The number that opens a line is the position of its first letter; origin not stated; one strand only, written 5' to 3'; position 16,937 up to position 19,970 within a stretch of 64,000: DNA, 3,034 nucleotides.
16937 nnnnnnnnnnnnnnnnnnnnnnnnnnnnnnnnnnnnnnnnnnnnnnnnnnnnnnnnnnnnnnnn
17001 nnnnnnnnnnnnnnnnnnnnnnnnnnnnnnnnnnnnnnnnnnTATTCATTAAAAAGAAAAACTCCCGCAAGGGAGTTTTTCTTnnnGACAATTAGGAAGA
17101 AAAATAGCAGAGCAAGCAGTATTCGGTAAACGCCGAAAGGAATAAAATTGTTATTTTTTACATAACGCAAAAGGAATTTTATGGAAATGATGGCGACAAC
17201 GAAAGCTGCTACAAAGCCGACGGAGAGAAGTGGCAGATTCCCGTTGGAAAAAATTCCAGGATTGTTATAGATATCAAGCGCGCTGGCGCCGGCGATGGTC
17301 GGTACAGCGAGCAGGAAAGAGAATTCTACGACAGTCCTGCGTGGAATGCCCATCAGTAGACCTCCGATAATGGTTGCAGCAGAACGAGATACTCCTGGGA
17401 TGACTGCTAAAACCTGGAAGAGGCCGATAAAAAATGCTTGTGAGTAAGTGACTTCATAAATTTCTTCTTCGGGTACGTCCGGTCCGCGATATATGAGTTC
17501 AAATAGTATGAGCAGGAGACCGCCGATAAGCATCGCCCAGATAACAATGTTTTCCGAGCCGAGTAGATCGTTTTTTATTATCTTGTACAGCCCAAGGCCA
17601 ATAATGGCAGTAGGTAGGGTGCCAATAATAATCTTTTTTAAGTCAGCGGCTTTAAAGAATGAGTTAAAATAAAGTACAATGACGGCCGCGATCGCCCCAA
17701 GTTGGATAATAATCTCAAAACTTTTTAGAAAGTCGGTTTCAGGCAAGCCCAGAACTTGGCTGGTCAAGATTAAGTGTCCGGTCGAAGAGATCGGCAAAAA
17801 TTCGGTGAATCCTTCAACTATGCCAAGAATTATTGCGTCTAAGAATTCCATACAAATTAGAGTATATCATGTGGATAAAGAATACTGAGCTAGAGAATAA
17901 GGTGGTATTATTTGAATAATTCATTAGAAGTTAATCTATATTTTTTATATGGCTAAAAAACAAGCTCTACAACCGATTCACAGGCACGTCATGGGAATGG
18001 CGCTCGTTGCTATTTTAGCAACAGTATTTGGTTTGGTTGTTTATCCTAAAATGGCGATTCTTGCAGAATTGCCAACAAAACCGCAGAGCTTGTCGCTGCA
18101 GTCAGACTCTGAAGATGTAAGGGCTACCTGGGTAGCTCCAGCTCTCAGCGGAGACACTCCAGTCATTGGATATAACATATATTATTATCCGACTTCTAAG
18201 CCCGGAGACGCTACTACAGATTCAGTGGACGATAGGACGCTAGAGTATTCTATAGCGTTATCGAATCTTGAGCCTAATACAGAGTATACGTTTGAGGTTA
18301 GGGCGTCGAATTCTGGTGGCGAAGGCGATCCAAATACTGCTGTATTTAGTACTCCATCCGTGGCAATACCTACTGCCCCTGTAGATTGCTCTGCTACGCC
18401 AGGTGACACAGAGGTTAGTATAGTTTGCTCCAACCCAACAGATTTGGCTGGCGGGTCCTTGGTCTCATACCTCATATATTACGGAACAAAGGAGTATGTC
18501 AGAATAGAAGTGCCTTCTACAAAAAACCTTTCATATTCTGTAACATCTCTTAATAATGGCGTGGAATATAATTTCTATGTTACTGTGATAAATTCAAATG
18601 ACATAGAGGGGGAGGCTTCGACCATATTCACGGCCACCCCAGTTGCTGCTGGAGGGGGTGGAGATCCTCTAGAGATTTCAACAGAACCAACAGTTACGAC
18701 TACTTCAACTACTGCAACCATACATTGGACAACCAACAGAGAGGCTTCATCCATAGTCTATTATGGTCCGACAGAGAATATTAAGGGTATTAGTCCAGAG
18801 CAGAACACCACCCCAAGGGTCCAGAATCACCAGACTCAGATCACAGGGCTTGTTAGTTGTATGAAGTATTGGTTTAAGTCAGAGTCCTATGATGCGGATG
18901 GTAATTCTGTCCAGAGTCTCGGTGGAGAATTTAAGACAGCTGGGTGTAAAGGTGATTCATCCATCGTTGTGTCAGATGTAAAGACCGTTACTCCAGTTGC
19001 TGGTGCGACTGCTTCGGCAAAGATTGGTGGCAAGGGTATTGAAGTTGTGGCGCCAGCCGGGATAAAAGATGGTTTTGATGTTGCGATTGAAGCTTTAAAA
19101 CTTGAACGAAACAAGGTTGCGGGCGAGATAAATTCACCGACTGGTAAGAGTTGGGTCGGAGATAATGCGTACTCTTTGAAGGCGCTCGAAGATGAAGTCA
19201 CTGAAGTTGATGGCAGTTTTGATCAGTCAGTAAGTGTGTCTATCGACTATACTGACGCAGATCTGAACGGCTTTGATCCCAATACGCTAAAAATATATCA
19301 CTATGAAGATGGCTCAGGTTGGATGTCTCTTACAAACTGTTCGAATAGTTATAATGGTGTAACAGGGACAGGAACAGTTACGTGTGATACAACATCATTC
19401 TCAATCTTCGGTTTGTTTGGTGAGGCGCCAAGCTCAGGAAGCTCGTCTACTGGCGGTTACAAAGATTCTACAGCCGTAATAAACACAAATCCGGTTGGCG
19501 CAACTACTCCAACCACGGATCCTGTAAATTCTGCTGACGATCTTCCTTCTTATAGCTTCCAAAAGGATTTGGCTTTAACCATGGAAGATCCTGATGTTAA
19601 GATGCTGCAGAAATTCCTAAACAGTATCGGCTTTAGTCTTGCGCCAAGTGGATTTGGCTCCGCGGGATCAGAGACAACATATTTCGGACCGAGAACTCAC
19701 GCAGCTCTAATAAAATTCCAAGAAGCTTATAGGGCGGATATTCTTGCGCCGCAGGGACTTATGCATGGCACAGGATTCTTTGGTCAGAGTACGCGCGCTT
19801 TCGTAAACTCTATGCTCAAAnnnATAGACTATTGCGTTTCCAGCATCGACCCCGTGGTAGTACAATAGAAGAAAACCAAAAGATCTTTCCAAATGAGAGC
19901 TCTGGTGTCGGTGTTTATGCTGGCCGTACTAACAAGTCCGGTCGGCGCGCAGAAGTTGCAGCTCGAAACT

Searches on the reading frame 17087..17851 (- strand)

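Call 75: search_protein_families(library=pfam, proteins=[window:17087-17851:-], max_evalue=0.00001)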
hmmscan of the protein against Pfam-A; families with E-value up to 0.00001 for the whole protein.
window:17087-17851:- (255 aa): 1 family
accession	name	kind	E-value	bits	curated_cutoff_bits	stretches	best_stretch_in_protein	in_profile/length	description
PF02673.24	BacA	-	3.2e-74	250.3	33.4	1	6-248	1-256/257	Bacitracin resistance protein BacA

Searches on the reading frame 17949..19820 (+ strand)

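Call 75: search_protein_families(library=pfam, proteins=[window:17949-19820:+], max_evalue=0.00001)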
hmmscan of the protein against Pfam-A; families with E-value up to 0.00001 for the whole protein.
window:17949-19820:+ (624 aa): 4 families
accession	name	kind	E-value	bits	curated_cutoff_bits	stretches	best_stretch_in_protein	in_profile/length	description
PF00041.27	fn3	-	2.3e-19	69.8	25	1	44-132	2-81/84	Fibronectin type III domain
PF16656.11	Pur_ac_phosph_N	-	6.4e-11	43.1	30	1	47-122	5-83/93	Purple acid Phosphatase, N-terminal domain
PF01471.23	PG_binding_1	-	7.6e-08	32.9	23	1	547-595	2-42/57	Putative peptidoglycan binding domain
PF25059.1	FN3_DSCAM-DSCAML_C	-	4e-06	27.5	39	0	68-129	16-74/89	DSCAM/DSCAML C-terminal Fn3-like domain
